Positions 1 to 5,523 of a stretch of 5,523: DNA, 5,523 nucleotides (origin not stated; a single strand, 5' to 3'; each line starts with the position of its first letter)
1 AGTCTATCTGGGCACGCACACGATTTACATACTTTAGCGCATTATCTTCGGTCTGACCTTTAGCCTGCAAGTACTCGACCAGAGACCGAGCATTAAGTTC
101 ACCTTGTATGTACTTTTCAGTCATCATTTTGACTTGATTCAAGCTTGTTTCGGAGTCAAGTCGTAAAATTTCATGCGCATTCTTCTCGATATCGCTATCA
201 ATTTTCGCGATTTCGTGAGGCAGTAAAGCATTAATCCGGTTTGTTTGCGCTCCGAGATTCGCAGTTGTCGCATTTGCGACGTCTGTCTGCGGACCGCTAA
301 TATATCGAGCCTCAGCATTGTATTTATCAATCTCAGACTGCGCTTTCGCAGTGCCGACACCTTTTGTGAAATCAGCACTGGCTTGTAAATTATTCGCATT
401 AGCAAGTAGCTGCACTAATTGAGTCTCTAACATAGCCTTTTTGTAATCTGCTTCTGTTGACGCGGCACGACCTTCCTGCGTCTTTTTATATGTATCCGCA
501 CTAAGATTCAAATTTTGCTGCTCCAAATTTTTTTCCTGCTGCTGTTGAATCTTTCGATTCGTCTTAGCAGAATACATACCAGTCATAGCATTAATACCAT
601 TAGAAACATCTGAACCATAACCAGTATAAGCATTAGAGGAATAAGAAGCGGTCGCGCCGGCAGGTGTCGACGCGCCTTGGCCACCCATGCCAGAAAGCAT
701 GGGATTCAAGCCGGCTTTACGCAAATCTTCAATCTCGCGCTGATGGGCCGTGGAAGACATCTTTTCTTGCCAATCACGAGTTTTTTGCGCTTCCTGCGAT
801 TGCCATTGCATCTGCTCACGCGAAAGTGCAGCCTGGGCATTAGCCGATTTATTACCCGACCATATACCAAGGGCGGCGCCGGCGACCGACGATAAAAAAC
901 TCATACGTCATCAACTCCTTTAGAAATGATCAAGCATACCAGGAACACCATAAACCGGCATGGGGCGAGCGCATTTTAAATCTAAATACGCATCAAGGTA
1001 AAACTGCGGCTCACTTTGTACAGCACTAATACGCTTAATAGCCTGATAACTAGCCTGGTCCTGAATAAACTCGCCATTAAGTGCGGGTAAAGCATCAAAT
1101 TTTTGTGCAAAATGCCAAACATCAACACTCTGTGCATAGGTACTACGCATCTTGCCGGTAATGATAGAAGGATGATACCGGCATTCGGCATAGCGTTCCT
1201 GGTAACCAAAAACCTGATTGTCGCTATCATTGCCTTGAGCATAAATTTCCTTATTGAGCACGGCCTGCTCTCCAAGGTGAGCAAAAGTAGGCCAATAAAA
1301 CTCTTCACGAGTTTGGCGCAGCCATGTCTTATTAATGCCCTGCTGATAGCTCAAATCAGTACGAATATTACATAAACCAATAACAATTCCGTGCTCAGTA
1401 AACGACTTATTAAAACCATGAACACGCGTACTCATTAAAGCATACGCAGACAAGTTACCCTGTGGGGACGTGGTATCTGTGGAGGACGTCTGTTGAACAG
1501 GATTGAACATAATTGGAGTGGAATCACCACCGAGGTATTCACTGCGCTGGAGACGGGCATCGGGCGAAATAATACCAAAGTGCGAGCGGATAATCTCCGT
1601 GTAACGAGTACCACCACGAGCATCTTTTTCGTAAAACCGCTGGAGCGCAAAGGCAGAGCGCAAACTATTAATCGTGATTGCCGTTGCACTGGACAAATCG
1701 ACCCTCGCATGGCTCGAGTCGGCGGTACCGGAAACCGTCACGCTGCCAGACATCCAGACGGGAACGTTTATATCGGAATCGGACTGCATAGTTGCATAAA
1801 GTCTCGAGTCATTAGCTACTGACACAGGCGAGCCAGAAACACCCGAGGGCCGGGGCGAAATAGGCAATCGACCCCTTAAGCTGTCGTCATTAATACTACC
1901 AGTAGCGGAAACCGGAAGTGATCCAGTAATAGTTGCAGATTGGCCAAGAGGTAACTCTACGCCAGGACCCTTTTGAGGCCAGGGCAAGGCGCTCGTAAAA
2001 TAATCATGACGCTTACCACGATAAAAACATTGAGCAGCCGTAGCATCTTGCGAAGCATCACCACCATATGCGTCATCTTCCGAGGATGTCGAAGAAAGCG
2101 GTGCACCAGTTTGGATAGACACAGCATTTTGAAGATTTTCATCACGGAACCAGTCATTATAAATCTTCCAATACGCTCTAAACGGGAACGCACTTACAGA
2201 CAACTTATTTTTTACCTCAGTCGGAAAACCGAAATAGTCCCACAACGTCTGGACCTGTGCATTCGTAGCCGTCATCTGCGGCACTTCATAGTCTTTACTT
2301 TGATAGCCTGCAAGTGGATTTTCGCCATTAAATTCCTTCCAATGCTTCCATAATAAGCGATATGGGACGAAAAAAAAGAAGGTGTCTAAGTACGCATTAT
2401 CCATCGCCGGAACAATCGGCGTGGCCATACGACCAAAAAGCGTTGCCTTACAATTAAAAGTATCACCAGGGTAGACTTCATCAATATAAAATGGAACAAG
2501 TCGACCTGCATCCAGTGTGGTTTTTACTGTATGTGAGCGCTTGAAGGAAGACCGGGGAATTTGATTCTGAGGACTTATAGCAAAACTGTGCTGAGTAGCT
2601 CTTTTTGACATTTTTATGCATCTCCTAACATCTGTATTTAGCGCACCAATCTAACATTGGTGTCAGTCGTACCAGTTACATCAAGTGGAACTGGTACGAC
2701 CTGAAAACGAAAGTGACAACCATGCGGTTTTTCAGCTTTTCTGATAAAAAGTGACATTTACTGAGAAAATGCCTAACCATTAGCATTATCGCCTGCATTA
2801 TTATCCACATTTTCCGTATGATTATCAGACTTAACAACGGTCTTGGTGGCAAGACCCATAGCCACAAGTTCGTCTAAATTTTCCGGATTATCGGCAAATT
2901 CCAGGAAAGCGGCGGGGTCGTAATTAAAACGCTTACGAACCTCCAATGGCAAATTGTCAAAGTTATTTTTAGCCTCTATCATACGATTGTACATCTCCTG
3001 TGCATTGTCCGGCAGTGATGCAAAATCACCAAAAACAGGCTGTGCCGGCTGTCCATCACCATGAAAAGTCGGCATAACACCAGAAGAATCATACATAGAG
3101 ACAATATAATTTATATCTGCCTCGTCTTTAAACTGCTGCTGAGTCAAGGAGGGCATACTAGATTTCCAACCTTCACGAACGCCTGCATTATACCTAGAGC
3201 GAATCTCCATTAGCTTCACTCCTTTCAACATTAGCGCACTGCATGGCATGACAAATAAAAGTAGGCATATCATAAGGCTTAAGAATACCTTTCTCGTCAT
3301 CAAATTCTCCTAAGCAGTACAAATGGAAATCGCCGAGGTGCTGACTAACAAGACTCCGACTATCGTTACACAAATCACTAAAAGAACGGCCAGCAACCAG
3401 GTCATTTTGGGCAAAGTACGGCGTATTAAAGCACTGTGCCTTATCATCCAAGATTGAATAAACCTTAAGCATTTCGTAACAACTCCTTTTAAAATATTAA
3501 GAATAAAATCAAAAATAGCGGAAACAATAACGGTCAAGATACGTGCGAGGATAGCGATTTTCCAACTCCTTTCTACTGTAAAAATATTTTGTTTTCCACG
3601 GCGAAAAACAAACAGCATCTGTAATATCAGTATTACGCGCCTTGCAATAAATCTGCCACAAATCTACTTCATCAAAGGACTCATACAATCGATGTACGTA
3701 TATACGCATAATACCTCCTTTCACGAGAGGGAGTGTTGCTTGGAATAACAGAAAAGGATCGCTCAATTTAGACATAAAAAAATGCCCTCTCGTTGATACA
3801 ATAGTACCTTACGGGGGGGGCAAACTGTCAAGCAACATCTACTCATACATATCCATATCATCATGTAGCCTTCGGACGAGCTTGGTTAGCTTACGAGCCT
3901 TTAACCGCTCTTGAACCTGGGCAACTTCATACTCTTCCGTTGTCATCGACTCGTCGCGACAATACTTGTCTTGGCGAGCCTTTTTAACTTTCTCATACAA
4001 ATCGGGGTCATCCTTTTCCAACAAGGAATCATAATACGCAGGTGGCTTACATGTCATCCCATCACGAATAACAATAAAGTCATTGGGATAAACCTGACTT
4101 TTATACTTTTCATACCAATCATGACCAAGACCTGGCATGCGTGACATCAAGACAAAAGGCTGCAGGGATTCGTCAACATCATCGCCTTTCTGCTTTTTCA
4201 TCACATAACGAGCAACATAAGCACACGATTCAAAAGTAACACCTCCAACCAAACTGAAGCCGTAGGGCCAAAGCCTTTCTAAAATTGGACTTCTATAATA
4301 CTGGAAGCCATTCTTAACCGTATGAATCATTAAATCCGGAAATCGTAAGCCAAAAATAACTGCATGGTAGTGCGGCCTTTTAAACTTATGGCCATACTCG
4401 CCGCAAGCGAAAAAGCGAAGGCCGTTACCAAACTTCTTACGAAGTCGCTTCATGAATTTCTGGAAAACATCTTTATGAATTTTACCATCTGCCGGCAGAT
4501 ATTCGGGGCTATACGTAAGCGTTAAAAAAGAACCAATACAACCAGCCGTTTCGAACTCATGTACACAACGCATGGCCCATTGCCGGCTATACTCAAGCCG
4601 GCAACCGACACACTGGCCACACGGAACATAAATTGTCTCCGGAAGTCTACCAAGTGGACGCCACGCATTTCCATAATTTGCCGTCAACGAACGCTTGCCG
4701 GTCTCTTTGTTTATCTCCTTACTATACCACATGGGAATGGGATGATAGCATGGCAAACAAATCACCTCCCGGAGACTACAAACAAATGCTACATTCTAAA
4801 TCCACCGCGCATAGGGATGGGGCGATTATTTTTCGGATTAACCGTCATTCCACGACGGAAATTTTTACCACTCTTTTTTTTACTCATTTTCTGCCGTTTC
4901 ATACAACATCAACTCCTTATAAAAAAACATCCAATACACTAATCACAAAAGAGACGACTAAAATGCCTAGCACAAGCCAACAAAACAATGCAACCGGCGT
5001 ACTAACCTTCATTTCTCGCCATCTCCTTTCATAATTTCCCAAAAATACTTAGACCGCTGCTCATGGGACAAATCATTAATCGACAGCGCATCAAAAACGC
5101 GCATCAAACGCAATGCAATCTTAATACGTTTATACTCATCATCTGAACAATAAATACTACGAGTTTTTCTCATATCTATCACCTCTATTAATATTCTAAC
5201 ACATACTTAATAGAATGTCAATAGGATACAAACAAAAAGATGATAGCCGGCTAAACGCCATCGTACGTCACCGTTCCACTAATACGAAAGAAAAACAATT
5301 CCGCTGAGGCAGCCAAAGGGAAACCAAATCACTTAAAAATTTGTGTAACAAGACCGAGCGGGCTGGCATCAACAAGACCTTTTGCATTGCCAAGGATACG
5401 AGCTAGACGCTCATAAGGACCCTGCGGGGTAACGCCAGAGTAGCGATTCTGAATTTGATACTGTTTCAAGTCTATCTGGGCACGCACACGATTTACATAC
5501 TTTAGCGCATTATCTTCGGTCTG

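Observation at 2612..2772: Highly structured VP3–VP1 intergenic region: 12-bp perfect hairpin, adjacent 7-bp hairpin, direct repeats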

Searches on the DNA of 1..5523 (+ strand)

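Call 7: search_rna_families(source=window, threshold=evalue, max_evalue=1)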
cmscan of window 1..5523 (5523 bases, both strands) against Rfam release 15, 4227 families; matches with E-value up to 1: 0.
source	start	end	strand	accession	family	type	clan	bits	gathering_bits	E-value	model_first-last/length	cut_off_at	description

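Call 9: search_dna_similar(query=window:1-5467:+, collection=phages, mode=near, max_rows=30)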
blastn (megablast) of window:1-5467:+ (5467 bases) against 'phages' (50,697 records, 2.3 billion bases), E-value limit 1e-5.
Records with a match: 21; places in all: 21; records where one place covers at least 80% of the query: 2.
Best place of each record, by identity: 95-99% 1; 90-95% 1; 80-90% 15; 60-80% 4.
By first word of the organism name: Microviridae 10; Dulem 4; Gokushovirinae 2; bajarodmic 2; Rattus 1; robinz 1; Sigmofec 1.
By host as written in the record: - 10; porcine 2; Ciona robusta 2; Peromyscus fraterculus 1; Rattus norvegicus 1; Petroica australis 1; Eulemur coronatus 1; Eulemur fulvus collaris 1; and 2 more.
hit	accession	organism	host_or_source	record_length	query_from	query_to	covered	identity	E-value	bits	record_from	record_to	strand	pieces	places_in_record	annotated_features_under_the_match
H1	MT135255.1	Gokushovirinae sp.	porcine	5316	3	5466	88%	86.6%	0e+0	5261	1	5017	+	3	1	VP1 | DNA pilot protein | internal scaffolding protein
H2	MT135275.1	Gokushovirinae sp.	porcine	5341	3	4903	83%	86.3%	0e+0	4914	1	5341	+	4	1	VP1 | DNA pilot protein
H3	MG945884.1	Microviridae sp.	pig feces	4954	3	4903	80%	84.6%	0e+0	4315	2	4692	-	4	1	similar to VP1 | similar to VP4 | similar to VP2 | similar to VP3 | similar to VP5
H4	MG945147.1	Microviridae sp.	pig feces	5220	3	4755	76%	85.5%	0e+0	4315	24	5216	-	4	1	similar to VP1 | similar to VP2 | similar to VP4 | similar to VP3 | similar to VP5 | and 1 other names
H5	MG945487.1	Microviridae sp.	pig feces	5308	809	4755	65%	84.0%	0e+0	3396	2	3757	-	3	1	similar to VP1 | similar to VP4 | similar to VP3 | similar to VP5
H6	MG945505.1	Microviridae sp.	pig feces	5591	3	5303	62%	86.4%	0e+0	3695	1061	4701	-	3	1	similar to VP1 | similar to VP2 | similar to VP3 | similar to VP5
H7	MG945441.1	Microviridae sp.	pig feces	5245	1906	5466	62%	85.6%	0e+0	3542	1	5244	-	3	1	similar to VP1 | similar to VP2 | similar to VP4 | similar to VP3 | similar to VP5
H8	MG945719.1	Microviridae sp.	pig feces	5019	1098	1675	11%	70.4%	2e-17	99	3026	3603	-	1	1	similar to VP1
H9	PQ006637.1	bajarodmic virus 480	Peromyscus fraterculus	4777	1167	1633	9%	73.1%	4e-34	154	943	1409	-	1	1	major capsid protein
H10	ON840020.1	Rattus norvegicus microvirus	Rattus norvegicus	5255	1526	1676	3%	75.8%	3e-10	75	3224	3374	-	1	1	major capsid protein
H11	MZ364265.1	robinz microvirus RP_106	Petroica australis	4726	1499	1624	2%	79.5%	1e-14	90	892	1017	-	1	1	major capsid protein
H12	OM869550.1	Sigmofec virus UA08Rod_5349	Sigmodon arizonae feces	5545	1526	1633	2%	80.6%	6e-13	84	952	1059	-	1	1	major capsid protein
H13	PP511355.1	Dulem virus 169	Eulemur coronatus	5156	1545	1642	2%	81.8%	2e-12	82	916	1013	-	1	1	major capsid protein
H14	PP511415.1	Dulem virus 169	Eulemur fulvus collaris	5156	1545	1642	2%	81.8%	2e-12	82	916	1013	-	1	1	major capsid protein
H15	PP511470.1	Dulem virus 169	Varecia variegata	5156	1545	1642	2%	81.8%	2e-12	82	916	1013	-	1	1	major capsid protein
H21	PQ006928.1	bajarodmic virus 709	Dipodomys merriami feces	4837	2657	2700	1%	95.7%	1e-9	73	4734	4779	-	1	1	none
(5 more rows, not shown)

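Call 11: search_dna_similar(query=window:2612-2772:-, collection=phages, mode=distant, max_rows=60, max_evalue=0.01)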
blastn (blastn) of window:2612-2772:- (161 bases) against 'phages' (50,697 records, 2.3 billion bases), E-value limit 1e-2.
Records with a match: 35; places in all: 35; records where one place covers at least 80% of the query: 7.
Best place of each record, by identity: 95-99% 3; 90-95% 12; 80-90% 20.
By first word of the organism name: Microviridae 21; bajarodmic 5; Gokushovirinae 2; Dulem 2; Apis 1; Capybara 1; Gokushovirus 1; Microvirus 1; Blackfly 1.
By host as written in the record: - 19; porcine 3; Peromyscus fraterculus 3; Ciona robusta 3; Homo sapiens 2; Apis mellifera linguistica 1; Eulemur coronatus 1; Varecia variegata 1; and 2 more.
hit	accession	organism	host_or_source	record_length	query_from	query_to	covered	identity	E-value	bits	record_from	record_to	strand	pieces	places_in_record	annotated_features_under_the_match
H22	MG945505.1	Microviridae sp.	pig feces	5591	1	161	100%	95.7%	3e-67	260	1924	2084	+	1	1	none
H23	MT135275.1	Gokushovirinae sp.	porcine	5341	1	161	100%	95.0%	4e-66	255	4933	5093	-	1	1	none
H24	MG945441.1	Microviridae sp.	pig feces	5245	1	161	100%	94.4%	1e-64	251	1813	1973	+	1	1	none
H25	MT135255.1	Gokushovirinae sp.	porcine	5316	1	161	100%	94.4%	1e-64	251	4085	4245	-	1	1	none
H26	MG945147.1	Microviridae sp.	pig feces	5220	1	161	100%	93.8%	2e-63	246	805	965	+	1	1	similar to hypothetical protein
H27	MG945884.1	Microviridae sp.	pig feces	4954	1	161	100%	93.2%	8e-62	242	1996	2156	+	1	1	none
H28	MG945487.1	Microviridae sp.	pig feces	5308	1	161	100%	90.1%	3e-55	219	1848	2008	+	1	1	none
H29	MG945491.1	Microviridae sp.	dog feces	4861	66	116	32%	92.5%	8e-11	73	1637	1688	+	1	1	none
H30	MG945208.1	Microviridae sp.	pig feces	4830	73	121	30%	91.8%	1e-9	68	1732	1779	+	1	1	none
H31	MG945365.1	Microviridae sp.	pig feces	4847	73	121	30%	91.8%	1e-9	68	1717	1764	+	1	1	none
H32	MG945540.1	Microviridae sp.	pig feces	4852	73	121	30%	91.8%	1e-9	68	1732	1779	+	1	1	none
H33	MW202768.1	Microviridae sp.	Manatee Spring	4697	69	116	30%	88.5%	4e-8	63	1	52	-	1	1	none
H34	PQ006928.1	bajarodmic virus 709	Dipodomys merriami feces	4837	73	116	27%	95.7%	8e-11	73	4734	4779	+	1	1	none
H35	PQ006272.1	bajarodmic virus 174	Peromyscus fraterculus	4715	68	115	30%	86.0%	2e-6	57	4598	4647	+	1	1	none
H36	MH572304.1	Microviridae sp.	Ciona robusta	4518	80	129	31%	81.1%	3e-4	50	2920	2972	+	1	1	none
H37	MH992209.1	Apis mellifera associated microvirus 17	Apis mellifera linguistica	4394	72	116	28%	89.4%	2e-6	57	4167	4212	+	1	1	hypothetical protein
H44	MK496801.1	Capybara microvirus Cap3_SP_469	Hydrochoerus hydrochaeris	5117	79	121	27%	88.4%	6e-6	56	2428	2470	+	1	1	none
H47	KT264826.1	Gokushovirus WZ-2015a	Homo sapiens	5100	73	114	26%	88.6%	6e-6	55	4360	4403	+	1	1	none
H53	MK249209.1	Blackfly microvirus SF02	Austrosimulium ungulatum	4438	78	114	23%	92.1%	8e-5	53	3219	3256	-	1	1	none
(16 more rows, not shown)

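Call 13: get_annotated_region(hit=H29, flank=2500)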
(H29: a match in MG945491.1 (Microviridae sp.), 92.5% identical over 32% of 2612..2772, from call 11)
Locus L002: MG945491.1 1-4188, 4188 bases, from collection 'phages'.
description: UNVERIFIED: Microviridae sp. isolate 1258-1602, complete genome.
organism: Microviridae sp. (NCBI taxid 2202644)
taxonomy: Viruses; Monodnaviria; Sangervirae; Phixviricota; Malgrandaviricetes; Petitvirales; Microviridae
host: -; source: dog feces; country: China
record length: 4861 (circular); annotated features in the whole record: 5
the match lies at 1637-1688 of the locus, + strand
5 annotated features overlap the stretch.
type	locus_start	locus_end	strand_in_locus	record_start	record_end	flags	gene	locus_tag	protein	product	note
misc_feature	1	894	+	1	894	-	-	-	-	-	similar to VP4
misc_feature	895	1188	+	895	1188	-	-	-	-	-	similar to VP5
misc_feature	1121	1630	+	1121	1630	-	-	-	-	-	similar to VP3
misc_feature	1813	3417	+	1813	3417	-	-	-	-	-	similar to VP1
misc_feature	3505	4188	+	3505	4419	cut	-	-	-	-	similar to VP2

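Call 14: get_annotated_region(hit=H34, flank=2500)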
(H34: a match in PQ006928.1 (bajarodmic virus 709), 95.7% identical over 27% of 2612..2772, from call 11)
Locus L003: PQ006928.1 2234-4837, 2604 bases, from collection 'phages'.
description: Bajarodmic virus 709 isolate BGG_077_20, complete genome.
organism: bajarodmic virus 709 (NCBI taxid 3344082)
taxonomy: Viruses; Monodnaviria; Sangervirae; Phixviricota; Malgrandaviricetes; Petitvirales; Microviridae; Microvirus
host: -; source: Dipodomys merriami feces; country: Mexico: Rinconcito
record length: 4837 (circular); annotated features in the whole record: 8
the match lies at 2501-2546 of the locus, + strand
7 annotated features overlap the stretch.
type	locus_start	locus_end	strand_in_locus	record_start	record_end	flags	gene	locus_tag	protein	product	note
CDS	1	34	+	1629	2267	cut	-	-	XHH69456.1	DNA pilot protein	-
CDS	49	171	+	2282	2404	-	-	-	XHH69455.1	DNA binding protein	-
CDS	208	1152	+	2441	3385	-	-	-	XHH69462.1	replication initiator protein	-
CDS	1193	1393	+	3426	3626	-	-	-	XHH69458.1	hypothetical protein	-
CDS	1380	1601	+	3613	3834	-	-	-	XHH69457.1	hypothetical protein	-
CDS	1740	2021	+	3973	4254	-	-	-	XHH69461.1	nonstructural protein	-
CDS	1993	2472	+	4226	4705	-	-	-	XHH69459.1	internal scaffolding protein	-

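Call 15: get_annotated_region(hit=H37, flank=2500)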
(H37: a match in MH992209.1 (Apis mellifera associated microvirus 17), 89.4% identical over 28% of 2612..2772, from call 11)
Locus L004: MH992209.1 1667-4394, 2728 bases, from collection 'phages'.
description: Apis mellifera associated microvirus 17 isolate INH_SP_257, complete genome.
organism: Apis mellifera associated microvirus 17 (NCBI taxid 2494744)
taxonomy: Viruses; Monodnaviria; Sangervirae; Phixviricota; Malgrandaviricetes; Petitvirales; Microviridae
host: Apis mellifera linguistica; source: Hemolymph; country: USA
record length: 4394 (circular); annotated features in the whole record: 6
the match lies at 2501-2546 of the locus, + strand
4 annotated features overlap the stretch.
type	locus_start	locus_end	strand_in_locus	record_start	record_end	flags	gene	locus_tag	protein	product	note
CDS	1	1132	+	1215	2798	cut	-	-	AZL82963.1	major capsid protein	similar to PHA00363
CDS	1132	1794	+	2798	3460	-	-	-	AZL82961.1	DNA pilot protein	similar to PHA00327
CDS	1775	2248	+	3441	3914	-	-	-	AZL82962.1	internal scaffolding protein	similar to PHA00099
CDS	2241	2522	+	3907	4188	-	-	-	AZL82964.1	hypothetical protein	unknown microvirus-like protein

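Call 16: get_annotated_region(hit=H44, flank=2500)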
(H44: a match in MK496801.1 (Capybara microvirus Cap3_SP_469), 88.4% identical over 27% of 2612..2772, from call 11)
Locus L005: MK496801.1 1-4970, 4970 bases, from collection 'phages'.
description: Capybara microvirus Cap3_SP_469, complete genome.
organism: Capybara microvirus Cap3_SP_469 (NCBI taxid 2585464)
taxonomy: Viruses; Monodnaviria; Sangervirae; Phixviricota; Malgrandaviricetes; Petitvirales; Microviridae
host: Hydrochoerus hydrochaeris; source: feces; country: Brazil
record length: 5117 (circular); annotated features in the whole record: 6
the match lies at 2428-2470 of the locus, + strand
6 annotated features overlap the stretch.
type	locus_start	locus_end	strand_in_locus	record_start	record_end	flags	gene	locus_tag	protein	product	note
CDS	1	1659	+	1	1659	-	-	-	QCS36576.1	major capsid protein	similar to PHA00363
CDS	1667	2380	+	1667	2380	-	-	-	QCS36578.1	minor capsid protein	similar to PHA00327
CDS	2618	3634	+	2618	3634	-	-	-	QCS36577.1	replication initiator protein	similar to PHA00330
CDS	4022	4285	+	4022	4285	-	-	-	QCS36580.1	nonstructural protein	similar to PHA00198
CDS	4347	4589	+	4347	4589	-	-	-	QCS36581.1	hypothetical protein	-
CDS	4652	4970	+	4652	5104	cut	-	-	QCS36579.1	minor capsid protein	similar to PHA00099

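Call 17: get_annotated_region(hit=H47, flank=2500)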
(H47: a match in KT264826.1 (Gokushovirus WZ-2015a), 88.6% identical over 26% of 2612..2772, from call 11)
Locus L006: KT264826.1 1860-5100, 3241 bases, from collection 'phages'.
description: Gokushovirus WZ-2015a isolate 78Fra08, complete genome.
organism: Gokushovirus WZ-2015a (NCBI taxid 1758150)
taxonomy: Viruses; Monodnaviria; Sangervirae; Phixviricota; Malgrandaviricetes; Petitvirales; Microviridae; Gokushovirinae
host: Homo sapiens; source: -; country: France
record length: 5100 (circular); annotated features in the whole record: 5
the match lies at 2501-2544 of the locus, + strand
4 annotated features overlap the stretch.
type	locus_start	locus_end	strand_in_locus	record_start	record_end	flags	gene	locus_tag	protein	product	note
CDS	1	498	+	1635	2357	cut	-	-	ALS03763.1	VP2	-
CDS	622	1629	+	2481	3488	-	-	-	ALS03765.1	VP4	-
CDS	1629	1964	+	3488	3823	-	-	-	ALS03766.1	VP5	-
CDS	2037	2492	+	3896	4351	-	-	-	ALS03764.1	VP3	-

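Call 18: get_annotated_region(hit=H53, flank=2500)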
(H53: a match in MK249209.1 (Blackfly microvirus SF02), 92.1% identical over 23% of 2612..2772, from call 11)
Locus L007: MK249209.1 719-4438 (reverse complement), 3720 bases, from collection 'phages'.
description: Blackfly microvirus SF02 isolate 159, complete genome.
organism: Blackfly microvirus SF02 (NCBI taxid 2576452)
taxonomy: Viruses; Monodnaviria; Sangervirae; Phixviricota; Malgrandaviricetes; Petitvirales; Microviridae; Microvirus
host: Austrosimulium ungulatum; source: whole insect; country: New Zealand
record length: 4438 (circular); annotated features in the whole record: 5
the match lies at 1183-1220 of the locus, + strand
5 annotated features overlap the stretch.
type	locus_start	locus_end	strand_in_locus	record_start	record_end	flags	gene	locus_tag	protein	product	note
CDS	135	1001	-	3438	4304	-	-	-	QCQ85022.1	replication initiator protein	similar to PHA00330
CDS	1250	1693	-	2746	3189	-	-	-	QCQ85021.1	nonstructural protein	similar to PHA00198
CDS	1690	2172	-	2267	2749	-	-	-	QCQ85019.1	internal scaffolding protein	similar to PHA00099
CDS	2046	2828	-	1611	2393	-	-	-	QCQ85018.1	DNA pilot protein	similar to PHA00327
CDS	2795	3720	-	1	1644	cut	-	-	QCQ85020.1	major capsid protein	similar to PHA00363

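Call 69: get_annotated_region(hit=H22, flank=300)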
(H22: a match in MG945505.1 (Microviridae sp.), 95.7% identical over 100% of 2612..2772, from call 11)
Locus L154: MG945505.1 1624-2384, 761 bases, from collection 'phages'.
description: UNVERIFIED: Microviridae sp. isolate 1729-1801, complete genome.
organism: Microviridae sp. (NCBI taxid 2202644)
taxonomy: Viruses; Monodnaviria; Sangervirae; Phixviricota; Malgrandaviricetes; Petitvirales; Microviridae
host: -; source: pig feces; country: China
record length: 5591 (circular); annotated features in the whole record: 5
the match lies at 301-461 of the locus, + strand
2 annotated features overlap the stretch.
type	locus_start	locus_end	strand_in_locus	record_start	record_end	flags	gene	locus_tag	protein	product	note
misc_feature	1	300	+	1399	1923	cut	-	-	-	-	similar to VP3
misc_feature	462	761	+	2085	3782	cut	-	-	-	-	similar to VP1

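Call 70: get_annotated_region(hit=H23, flank=300)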
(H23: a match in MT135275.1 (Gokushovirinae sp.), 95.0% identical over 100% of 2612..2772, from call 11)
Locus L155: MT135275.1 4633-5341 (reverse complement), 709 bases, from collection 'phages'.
description: UNVERIFIED: Gokushovirinae sp. isolate VIRES_SC02_2265333, complete genome.
organism: Gokushovirinae sp. (NCBI taxid 2655021)
taxonomy: Viruses; Monodnaviria; Sangervirae; Phixviricota; Malgrandaviricetes; Petitvirales; Microviridae; Gokushovirinae
host: porcine; source: -; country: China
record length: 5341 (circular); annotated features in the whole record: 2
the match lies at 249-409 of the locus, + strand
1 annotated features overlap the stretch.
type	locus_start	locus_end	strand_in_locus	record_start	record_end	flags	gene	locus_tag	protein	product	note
CDS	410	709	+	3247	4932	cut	-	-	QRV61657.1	VP1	-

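Call 71: get_annotated_region(hit=H26, flank=300)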
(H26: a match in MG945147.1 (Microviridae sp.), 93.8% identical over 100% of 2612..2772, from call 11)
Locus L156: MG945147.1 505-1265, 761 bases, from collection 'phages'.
description: UNVERIFIED: Microviridae sp. isolate 192-18012, partial genome.
organism: Microviridae sp. (NCBI taxid 2202644)
taxonomy: Viruses; Monodnaviria; Sangervirae; Phixviricota; Malgrandaviricetes; Petitvirales; Microviridae
host: -; source: pig feces; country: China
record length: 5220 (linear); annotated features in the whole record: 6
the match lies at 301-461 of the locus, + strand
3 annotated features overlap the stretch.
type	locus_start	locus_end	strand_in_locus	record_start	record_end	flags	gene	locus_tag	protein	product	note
misc_feature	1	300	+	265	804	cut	-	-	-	-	similar to VP3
misc_feature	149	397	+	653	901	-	-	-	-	-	similar to hypothetical protein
misc_feature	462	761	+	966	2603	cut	-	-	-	-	similar to VP1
